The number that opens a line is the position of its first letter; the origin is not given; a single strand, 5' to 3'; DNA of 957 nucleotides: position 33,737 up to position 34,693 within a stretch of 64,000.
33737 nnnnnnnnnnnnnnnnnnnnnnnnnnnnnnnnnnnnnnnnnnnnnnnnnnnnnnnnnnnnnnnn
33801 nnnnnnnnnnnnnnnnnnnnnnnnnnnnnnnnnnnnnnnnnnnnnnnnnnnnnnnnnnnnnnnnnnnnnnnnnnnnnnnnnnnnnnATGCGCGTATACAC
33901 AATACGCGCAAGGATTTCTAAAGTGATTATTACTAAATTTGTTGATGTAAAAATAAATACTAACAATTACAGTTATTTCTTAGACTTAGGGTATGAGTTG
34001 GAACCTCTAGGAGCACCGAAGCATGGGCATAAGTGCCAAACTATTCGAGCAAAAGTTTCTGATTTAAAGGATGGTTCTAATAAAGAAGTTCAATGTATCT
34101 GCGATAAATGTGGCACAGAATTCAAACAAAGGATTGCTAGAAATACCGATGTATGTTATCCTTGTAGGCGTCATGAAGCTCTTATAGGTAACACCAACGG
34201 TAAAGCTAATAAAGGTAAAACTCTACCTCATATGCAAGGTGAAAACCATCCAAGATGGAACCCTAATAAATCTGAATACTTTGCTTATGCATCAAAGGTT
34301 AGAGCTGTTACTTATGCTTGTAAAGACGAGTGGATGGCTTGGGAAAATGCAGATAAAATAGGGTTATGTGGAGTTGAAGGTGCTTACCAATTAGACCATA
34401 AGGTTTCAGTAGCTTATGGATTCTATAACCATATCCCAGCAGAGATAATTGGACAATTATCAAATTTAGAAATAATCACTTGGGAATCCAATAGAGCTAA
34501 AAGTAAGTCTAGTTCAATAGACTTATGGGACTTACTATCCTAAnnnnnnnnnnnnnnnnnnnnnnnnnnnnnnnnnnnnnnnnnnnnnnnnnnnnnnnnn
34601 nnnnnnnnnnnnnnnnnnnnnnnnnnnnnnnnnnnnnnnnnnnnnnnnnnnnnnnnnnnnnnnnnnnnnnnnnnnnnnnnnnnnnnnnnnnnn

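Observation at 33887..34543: HNH endonuclease between gp18 and gp19 with a start-region hairpin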

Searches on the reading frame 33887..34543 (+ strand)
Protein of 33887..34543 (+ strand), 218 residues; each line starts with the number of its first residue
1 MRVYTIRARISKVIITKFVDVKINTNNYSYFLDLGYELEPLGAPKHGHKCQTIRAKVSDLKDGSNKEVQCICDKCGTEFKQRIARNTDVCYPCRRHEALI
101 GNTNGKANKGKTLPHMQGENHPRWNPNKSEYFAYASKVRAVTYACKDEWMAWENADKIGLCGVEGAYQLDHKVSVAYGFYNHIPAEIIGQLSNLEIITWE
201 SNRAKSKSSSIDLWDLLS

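Call 4: search_protein_families(library=pfam, proteins=[window:33887-34543:+], max_evalue=1)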
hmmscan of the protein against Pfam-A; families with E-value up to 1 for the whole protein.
window:33887-34543:+ (218 aa): 2 families
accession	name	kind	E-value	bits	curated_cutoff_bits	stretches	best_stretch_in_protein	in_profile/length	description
PF14311.12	DUF4379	-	0.053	14.2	24.5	1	55-94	13-54/56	Probable Treble clef zinc finger domain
PF01155.25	HypA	-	0.85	10.1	28.9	0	65-98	66-97/112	Hydrogenase/urease nickel incorporation, metallochaperone, hypA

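Call 6: search_protein_families(library=phrogs, proteins=[window:33887-34543:+], max_evalue=0.01)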
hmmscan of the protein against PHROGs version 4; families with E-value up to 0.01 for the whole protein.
window:33887-34543:+ (218 aa): 2 families
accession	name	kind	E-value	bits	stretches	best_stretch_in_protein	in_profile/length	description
phrog_5104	-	unknown function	4.9e-86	289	1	13-217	1-209/228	-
phrog_23051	-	unknown function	0.001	20.1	0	169-217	187-235/246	-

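Call 14: search_dna_similar(query=window:33923-34540:+, collection=phages, mode=protein, max_rows=60, max_evalue=0.001)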
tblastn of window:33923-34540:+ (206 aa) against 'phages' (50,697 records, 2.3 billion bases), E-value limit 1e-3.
Records with a match: 246; places in all: 248; records where one place covers at least 80% of the query: 231.
Best place of each record, by identity: 95-99% 3; 60-80% 55; <60% 188.
By first word of the organism name: Escherichia 94; Klebsiella 40; Shigella 17; Enterobacteria 15; Acinetobacter 15; Salmonella 11; Enterobacter 9; Serratia 9; Sinorhizobium 5; Campylobacter 4; and 16 more.
By host as written in the record: Escherichia coli 40; - 25; Escherichia coli B 15; Klebsiella pneumoniae MRSN414780 10; Klebsiella pneumoniae 6; Serratia sp. ATCC 39006 6; Acinetobacter baumannii 5; Sinorhizobium meliloti 5; and 92 more.
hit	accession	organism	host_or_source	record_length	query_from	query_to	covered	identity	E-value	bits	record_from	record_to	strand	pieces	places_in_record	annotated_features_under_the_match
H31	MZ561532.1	Shigella phage PSD9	Shigella dysenteriae KUST9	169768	1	206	100%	98.5%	2e-137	429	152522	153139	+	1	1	hypothetical protein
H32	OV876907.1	Escherichia phage UGJNEcP3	-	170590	1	206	100%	98.5%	2e-137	429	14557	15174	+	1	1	hypothetical protein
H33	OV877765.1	Escherichia phage UGJNEcP4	-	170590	1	206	100%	98.5%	2e-137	429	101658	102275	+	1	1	hypothetical protein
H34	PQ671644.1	Escherichia phage DCP80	Escherichia coli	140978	1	206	100%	67.5%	7e-90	293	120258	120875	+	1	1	hypothetical protein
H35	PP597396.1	Erwinia phage COW86c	Erwinia sp. TAC1.XII.93.2 (de Vries et ...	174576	1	206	100%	66.5%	4e-87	285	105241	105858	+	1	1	COW86c_183: hypothetical protein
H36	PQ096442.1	Enterobacter phage EnC07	Enterobacter cloacae complex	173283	1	206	100%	65.0%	5e-88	288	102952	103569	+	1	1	hypothetical protein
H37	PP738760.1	Klebsiella phage vB_KpnM_Lion_ER11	Klebsiella pneumoniae 1100975 (ATCC ...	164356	1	205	100%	64.9%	5e-84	276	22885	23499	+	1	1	hypothetical protein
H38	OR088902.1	Serratia phage 92A1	Serratia sp. c4_92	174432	1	205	100%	64.4%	1e-85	281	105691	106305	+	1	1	hypothetical protein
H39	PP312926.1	Klebsiella phage vB_KpnM_W14-1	Klebsiella pneumoniae ATCC 13883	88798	1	205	100%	64.4%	5e-83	273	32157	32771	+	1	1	record has no annotation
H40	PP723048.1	Klebsiella phage vB_Kpn529046-KEN25_2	Klebsiella sp.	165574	1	205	100%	64.4%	5e-83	273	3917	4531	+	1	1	hypothetical protein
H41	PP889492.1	Klebsiella phage phi1_146043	Klebsiella pneumoniae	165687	1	205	100%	64.4%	5e-83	273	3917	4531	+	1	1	homing endonuclease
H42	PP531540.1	Klebsiella phage vB_KpnM-YP11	Klebsiella pneumoniae ATCC 700603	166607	1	205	100%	64.4%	5e-83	273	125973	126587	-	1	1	hypothetical protein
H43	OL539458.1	Klebsiella phage vB_KaeM_Nispero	Klebsiella aerogenes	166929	1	205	100%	64.4%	5e-83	273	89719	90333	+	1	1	hypothetical protein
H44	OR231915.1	Klebsiella phage pzk-kv4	Klebsiella variicola kv4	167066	1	205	100%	64.4%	5e-83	273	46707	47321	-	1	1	hypothetical protein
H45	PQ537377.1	Klebsiella phage 15882-6-1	Klebsiella pneumoniae MRSN414780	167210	1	205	100%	64.4%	5e-83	273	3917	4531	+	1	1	hypothetical protein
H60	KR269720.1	Klebsiella phage PKO111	Klebsiella oxytoca ATCC 43863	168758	1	205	100%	64.4%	5e-83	273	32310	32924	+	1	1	hypothetical protein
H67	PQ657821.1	Klebsiella phage Roth77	Klebsiella sp. CFI_131-KPC-2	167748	1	205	100%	63.4%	1e-82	272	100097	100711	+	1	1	type II restriction endonuclease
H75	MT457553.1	Shewanella phage Thanatos-2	water from a small stream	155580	1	205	100%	63.4%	3e-82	271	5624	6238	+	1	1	hypothetical protein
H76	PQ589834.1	Citrobacter phage Ursula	Citrobacter braakii CF69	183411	1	205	100%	63.4%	8e-82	270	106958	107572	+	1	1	HNH endonuclease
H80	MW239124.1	Citrobacter phage CkP1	Citrobacter koseri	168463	1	205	100%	62.9%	7e-81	267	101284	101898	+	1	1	hypothetical protein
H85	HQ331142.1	Salmonella phage vB_SenM-S16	Salmonella enterica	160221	1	205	100%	62.9%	2e-79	263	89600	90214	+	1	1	hypothetical protein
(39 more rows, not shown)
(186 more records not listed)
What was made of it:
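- On T6 ORF19.1 family (phrog_5104): 246 phage records hold a homologue (call 14).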

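Call 15: find_related_loci(query=window:33923-34540:+, collection=viral_contigs, flank=2500)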
Query window:33923-34540:+ (206 aa) in viral_contigs; peptide patterns used: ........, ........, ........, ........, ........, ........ (x = any residue, [..] = any of these).
4 stretches matched a pattern; 3 encode a relative of the query (tblastn E <= 1e-3); 3 distinct loci.
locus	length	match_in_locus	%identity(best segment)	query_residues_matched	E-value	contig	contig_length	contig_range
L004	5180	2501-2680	36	1-69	2e-7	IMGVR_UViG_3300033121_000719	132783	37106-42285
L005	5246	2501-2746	31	1-81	5e-7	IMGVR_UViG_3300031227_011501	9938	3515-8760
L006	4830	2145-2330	33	96-159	9e-5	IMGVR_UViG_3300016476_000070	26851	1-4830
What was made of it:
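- Tried and rejected: find_related_loci in viral contigs: only 3 weak partial loci (call 15).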

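Call 16: get_annotated_region(hit=H85, flank=2500)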
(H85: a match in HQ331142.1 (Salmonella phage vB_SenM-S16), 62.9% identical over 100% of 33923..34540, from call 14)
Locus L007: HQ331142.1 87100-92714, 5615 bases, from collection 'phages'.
description: Salmonella phage S16, complete genome.
organism: Salmonella phage vB_SenM-S16 (NCBI taxid 1087482)
taxonomy: Viruses; Duplodnaviria; Heunggongvirae; Uroviricota; Caudoviricetes; Straboviridae; Tevenvirinae; Gelderlandvirus; Gelderlandvirus s16
host: Salmonella enterica; source: -; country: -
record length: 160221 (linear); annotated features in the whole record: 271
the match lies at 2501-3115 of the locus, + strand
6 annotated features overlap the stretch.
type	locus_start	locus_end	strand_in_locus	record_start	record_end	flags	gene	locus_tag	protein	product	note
CDS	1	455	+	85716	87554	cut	-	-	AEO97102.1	large terminase protein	gp99; similar to gp17 large terminase protein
CDS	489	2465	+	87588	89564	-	-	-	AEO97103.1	tail sheath protein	gp100; similar to gp18 tail sheath protein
CDS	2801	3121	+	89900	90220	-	-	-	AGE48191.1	hypothetical protein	gp100.1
CDS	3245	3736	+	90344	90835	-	-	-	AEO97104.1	tail tube protein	gp101; similar to gp19 tail tube protein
CDS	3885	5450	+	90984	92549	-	-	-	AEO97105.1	portal vertex protein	gp102; similar to gp20 portal vertex protein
CDS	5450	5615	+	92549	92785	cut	-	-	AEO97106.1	prohead core protein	gp103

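Call 17: get_annotated_region(hit=H60, flank=2500)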
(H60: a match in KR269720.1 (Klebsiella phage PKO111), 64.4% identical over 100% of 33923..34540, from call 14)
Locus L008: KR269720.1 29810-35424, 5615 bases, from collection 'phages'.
description: Klebsiella phage PKO111, complete genome.
organism: Klebsiella phage PKO111 (NCBI taxid 1654928)
taxonomy: Viruses; Duplodnaviria; Heunggongvirae; Uroviricota; Caudoviricetes; Straboviridae; Tevenvirinae; Jiaodavirus; Jiaodavirus pko111
host: Klebsiella oxytoca ATCC 43863; source: -; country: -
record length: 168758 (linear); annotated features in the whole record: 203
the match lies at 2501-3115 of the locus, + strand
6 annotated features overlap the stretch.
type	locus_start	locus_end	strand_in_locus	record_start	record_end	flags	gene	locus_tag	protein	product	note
CDS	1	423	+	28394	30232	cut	-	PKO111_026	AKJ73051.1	large terminase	-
CDS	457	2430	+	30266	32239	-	-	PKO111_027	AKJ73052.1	tail sheath protein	-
CDS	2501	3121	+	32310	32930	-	-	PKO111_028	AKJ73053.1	hypothetical protein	-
CDS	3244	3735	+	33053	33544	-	-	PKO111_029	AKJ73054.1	tail tube protein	-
CDS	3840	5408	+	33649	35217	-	-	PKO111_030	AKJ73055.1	portal vertex of the head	-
CDS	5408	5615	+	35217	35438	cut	-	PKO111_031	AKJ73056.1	hypothetical protein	-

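Call 18: get_annotated_region(hit=H34, flank=2500)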
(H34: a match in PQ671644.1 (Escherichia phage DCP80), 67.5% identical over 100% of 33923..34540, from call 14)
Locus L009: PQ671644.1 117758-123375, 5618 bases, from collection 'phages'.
description: Escherichia phage DCP80, complete genome.
organism: Escherichia phage DCP80 (NCBI taxid 3396873)
taxonomy: Viruses; Duplodnaviria; Heunggongvirae; Uroviricota; Caudoviricetes; Straboviridae; Tevenvirinae; Gaprivervirus
host: Escherichia coli; source: -; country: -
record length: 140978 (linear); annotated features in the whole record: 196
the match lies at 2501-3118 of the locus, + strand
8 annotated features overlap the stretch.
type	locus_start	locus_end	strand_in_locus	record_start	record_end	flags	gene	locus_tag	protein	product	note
CDS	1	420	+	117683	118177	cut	-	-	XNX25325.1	terminase large subunit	-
CDS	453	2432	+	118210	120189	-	-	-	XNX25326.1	tail sheath protein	-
CDS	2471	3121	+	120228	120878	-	-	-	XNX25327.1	hypothetical protein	-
CDS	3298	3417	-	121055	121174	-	-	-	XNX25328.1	hypothetical protein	-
CDS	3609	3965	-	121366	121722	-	-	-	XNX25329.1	hypothetical protein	-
CDS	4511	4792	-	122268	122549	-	-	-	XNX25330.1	hypothetical protein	-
CDS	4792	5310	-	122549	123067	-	-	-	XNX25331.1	hypothetical protein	-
CDS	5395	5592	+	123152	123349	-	-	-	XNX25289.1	hypothetical protein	-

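Call 23: search_dna_similar(query=window:33923-34540:+, collection=phages, mode=protein, max_rows=60, max_evalue=0.001, rows=spread)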
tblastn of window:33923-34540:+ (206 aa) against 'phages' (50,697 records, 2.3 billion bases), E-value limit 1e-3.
Records with a match: 246; places in all: 248; records where one place covers at least 80% of the query: 231.
Best place of each record, by identity: 95-99% 3; 60-80% 55; <60% 188.
By first word of the organism name: Escherichia 94; Klebsiella 40; Shigella 17; Enterobacteria 15; Acinetobacter 15; Salmonella 11; Enterobacter 9; Serratia 9; Sinorhizobium 5; Campylobacter 4; and 16 more.
By host as written in the record: Escherichia coli 40; - 25; Escherichia coli B 15; Klebsiella pneumoniae MRSN414780 10; Klebsiella pneumoniae 6; Serratia sp. ATCC 39006 6; Acinetobacter baumannii 5; Sinorhizobium meliloti 5; and 92 more.
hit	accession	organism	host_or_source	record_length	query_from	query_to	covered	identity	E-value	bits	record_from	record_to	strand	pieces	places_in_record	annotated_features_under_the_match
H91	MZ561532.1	Shigella phage PSD9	Shigella dysenteriae KUST9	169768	1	206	100%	98.5%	2e-137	429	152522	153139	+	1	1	hypothetical protein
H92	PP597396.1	Erwinia phage COW86c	Erwinia sp. TAC1.XII.93.2 (de Vries et ...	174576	1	206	100%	66.5%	4e-87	285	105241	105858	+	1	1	COW86c_183: hypothetical protein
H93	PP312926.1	Klebsiella phage vB_KpnM_W14-1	Klebsiella pneumoniae ATCC 13883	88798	1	205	100%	64.4%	5e-83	273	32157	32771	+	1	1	record has no annotation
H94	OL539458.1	Klebsiella phage vB_KaeM_Nispero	Klebsiella aerogenes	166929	1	205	100%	64.4%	5e-83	273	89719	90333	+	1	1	hypothetical protein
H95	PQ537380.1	Klebsiella phage 15882-6-4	Klebsiella pneumoniae MRSN414780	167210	1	205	100%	64.4%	5e-83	273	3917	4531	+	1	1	hypothetical protein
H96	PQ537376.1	Klebsiella phage 15882-5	Klebsiella pneumoniae MRSN15882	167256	1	205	100%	64.4%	5e-83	273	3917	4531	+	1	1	hypothetical protein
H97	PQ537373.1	Klebsiella phage 15882-3-4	Klebsiella pneumoniae MRSN414780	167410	1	205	100%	64.4%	5e-83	273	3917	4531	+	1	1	hypothetical protein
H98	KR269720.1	Klebsiella phage PKO111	Klebsiella oxytoca ATCC 43863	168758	1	205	100%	64.4%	5e-83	273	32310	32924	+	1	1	hypothetical protein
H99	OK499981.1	Klebsiella phage vB_KaeM_Merci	Klebsiella aerogenes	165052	1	205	100%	63.4%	1e-82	272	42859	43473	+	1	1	hypothetical protein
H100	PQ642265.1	Raoultella phage Ra_O-2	Raoultella ornithinolytica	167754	1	205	100%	63.4%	1e-82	272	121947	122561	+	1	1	R1_206: hypothetical protein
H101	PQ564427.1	Raoultella phage Ra_O-1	Raoultella ornithinolytica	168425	1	205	100%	63.4%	1e-82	272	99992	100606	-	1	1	hypothetical protein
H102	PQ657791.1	Klebsiella phage Roth17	Klebsiella sp. 2609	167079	1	205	100%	62.9%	3e-82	271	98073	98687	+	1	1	type II restriction endonuclease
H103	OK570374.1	Escherichia phage UoN_LG358_1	Escherichia sp.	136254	1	205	100%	62.9%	2e-79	263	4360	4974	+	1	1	hypothetical protein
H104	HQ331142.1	Salmonella phage vB_SenM-S16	Salmonella enterica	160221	1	205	100%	62.9%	2e-79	263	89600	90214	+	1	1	hypothetical protein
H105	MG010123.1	Staphylococcus phage SAJK-IND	Staphylococcus aureus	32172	1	205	100%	59.5%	1e-72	244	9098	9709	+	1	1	hypothetical protein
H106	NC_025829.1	Shigella phage pSs-1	Shigella sonnei ATCC 25931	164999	1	205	100%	59.5%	1e-72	244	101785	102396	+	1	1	hypothetical protein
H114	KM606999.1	Enterobacteria phage RB10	Escherichia coli B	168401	1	205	100%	58.5%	6e-72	241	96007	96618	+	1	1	none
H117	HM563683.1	Escherichia phage vB_EcoM_VR7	Escherichia coli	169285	1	206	100%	49.1%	9e-53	186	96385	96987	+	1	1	19.1: gp19.1 hypothetical protein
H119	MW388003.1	Acinetobacter phage Melin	Acinetobacter baumannii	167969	1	205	100%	49.0%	2e-54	191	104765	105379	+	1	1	hypothetical protein | tail tube protein | ribosome_binding_site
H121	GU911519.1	Acinetobacter phage Acj61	Acinetobacter johnsonii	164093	1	193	94%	51.5%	3e-55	194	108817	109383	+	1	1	conserved hypothetical phage protein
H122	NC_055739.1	Enterobacter phage myPSH1140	Enterobacter cloacae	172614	1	206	100%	46.7%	4e-48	173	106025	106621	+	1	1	none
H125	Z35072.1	Enterobacteria phage T6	-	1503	1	205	100%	43.6%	9e-48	167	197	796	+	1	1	ORF19.1: ORF19.1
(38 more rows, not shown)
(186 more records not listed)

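Call 24: get_annotated_region(hit=H114, flank=1200)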
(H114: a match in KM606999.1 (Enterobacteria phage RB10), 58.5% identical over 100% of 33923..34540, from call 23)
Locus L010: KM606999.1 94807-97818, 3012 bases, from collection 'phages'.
description: Enterobacteria phage RB10, complete genome.
organism: Enterobacteria phage RB10 (NCBI taxid 69608)
taxonomy: Viruses; Duplodnaviria; Heunggongvirae; Uroviricota; Caudoviricetes; Straboviridae; Tevenvirinae; Tequatrovirus; Tequatrovirus RB3
host: Escherichia coli B; source: -; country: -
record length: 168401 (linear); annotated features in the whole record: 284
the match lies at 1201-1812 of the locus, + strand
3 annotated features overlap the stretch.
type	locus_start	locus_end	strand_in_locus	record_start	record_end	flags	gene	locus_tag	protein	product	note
CDS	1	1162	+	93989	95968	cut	-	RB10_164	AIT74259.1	tail sheath protein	18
CDS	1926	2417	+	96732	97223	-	-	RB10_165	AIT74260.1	tail tube protein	19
CDS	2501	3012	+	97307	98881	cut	-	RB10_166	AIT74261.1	portal vertex of the head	20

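Call 25: get_annotated_region(hit=H125, flank=1200)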
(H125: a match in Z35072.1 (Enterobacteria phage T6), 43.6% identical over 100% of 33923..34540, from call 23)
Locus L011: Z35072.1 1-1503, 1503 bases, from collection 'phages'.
description: Bacteriophage T6 DNA encoding ORF19.1 gene and g19 gene.
organism: Enterobacteria phage T6 (NCBI taxid 10666)
taxonomy: Viruses; Duplodnaviria; Heunggongvirae; Uroviricota; Caudoviricetes; Straboviridae; Tevenvirinae; Tequatrovirus; Tequatrovirus T6
host: -; source: -; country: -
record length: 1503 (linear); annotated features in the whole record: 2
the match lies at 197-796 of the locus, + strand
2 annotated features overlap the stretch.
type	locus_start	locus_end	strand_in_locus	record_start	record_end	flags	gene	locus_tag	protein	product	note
CDS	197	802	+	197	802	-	ORF19.1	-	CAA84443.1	ORF19.1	ORF19.1 likely begin by GTG codon. Gene 18 finish by TAA at position 139 and gene 20 begin by ATG at position 1494.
CDS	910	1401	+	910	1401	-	g19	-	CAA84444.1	g19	-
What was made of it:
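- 33923..34543 (+): Endonuclease ORF, 206 aa, GTG start. T6 ORF19.1 family (phrog_5104). Call 25 (T6 record note).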

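Call 26: get_annotated_region(hit=H117, flank=1200)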
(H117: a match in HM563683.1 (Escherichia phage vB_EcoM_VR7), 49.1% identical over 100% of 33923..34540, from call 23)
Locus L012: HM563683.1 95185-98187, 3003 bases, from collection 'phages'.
description: Enterobacteria phage vB_EcoM-VR7, complete genome.
organism: Escherichia phage vB_EcoM_VR7 (NCBI taxid 700939)
taxonomy: Viruses; Duplodnaviria; Heunggongvirae; Uroviricota; Caudoviricetes; Straboviridae; Tevenvirinae; Gaprivervirus; Gaprivervirus vr7
host: Escherichia coli; source: sewage; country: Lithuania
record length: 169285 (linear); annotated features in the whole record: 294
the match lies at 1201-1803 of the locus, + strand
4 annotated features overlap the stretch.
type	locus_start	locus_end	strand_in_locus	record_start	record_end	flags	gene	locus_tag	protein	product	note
CDS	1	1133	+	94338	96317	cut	18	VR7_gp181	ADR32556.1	tail sheath protein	similar to bacteriophage T4 gp18 outer contractile sheath protein of phage tail; in T4 gp18 forms the contractile outer ...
CDS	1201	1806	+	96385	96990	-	19.1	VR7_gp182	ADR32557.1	gp19.1 hypothetical protein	similar to bacteriophage T6 gp19.1 hypothetical protein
CDS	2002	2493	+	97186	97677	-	19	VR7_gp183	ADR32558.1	tail tube protein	similar to bacteriophage T4 gp19 structural virion protein which forms the inner tube; 144 gp19 protomers are arranged ...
CDS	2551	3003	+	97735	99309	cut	20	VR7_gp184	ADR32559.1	portal vertex protein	similar to bacteriophage T4 gp20 which initiates capsid head assembly; involved in DNA packaging; binds with tail ...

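Call 27: get_annotated_region(hit=H119, flank=1200)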
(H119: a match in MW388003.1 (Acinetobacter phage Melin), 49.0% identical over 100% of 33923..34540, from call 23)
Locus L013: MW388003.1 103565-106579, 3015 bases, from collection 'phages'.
description: Acinetobacter phage Melin, complete genome.
organism: Acinetobacter phage Melin (NCBI taxid 2801814)
taxonomy: Viruses; Duplodnaviria; Heunggongvirae; Uroviricota; Caudoviricetes; Straboviridae; Twarogvirinae; Hadassahvirus
host: Acinetobacter baumannii; source: wastewater; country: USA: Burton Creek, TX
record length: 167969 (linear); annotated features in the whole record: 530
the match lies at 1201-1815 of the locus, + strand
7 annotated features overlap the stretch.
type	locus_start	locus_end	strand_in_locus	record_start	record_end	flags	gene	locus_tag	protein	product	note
CDS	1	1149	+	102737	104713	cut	-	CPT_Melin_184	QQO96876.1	tail sheath protein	e-value: 0; NP_049780.1; P13332; IPR007067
regulatory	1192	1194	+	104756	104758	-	-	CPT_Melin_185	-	ribosome_binding_site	-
CDS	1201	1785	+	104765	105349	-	-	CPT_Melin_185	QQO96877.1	hypothetical protein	e-value: 1.39296e-127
regulatory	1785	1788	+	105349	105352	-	-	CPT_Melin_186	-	ribosome_binding_site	-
CDS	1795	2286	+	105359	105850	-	-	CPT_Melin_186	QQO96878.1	tail tube protein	e-value: 1.12394e-80; NP_049781.1; P13333; IPR010667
regulatory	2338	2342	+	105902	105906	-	-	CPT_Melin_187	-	ribosome_binding_site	-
CDS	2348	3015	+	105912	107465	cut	-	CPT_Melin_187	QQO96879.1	portal vertex protein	e-value: 0; NP_049782.1; P13334; PMID: 8918937]; IPR010823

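Call 28: get_annotated_region(hit=H121, flank=1200)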
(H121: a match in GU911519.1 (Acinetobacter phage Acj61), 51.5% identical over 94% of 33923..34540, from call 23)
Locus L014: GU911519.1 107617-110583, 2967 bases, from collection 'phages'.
description: Acinetobacter phage Acj61, complete genome.
organism: Acinetobacter phage Acj61 (NCBI taxid 760732)
taxonomy: Viruses; Duplodnaviria; Heunggongvirae; Uroviricota; Caudoviricetes; Straboviridae; Twarogvirinae; Lasallevirus; Acinetobacter virus Acj61
host: Acinetobacter johnsonii; source: -; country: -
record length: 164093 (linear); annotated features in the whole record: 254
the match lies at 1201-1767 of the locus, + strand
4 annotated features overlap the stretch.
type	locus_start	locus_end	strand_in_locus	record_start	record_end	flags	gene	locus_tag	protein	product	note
CDS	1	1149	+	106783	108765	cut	18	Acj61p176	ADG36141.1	gp18 tail sheath protein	-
CDS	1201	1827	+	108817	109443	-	-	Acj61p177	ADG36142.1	conserved hypothetical phage protein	-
CDS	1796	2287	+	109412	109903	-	19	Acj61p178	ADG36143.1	gp19 tail tube protein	-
CDS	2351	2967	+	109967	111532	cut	20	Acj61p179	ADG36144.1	gp20 portal vertex head protein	-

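Call 29: get_annotated_region(hit=H122, flank=1200)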
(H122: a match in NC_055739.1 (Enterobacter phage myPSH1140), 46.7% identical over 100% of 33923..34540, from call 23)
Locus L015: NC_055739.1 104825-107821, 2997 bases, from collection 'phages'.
description: Enterobacter phage myPSH1140, complete genome.
organism: Enterobacter phage myPSH1140 (NCBI taxid 2108137)
taxonomy: Viruses; Duplodnaviria; Heunggongvirae; Uroviricota; Caudoviricetes; Straboviridae; Tevenvirinae; Karamvirus; Karamvirus mypsh1140
host: Enterobacter cloacae; source: sewage water; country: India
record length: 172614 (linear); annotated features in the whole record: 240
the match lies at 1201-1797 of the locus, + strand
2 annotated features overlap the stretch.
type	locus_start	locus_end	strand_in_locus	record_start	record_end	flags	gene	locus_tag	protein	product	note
CDS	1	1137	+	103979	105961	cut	-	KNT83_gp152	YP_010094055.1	tail sheath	-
CDS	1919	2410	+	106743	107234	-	-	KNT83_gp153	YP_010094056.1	tail protein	-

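Call 30: get_annotated_region(hit=H92, flank=1200)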
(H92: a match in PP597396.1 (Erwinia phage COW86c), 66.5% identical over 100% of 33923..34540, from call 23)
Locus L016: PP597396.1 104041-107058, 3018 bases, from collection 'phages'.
description: Erwinia phage COW86c, complete genome.
organism: Erwinia phage COW86c (NCBI taxid 3138180)
taxonomy: Viruses
host: Erwinia sp. TAC1.XII.93.2 (de Vries et al. 2001); source: compost water; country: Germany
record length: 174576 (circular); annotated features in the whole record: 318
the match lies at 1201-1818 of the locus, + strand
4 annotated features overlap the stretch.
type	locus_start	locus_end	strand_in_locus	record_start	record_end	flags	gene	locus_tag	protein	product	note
CDS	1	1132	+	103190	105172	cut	COW86c_182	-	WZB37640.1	tail sheath protein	-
CDS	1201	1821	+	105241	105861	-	COW86c_183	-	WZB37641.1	hypothetical protein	-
CDS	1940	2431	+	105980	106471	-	COW86c_184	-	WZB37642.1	tail tube protein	-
CDS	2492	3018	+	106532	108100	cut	COW86c_185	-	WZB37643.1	portal protein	-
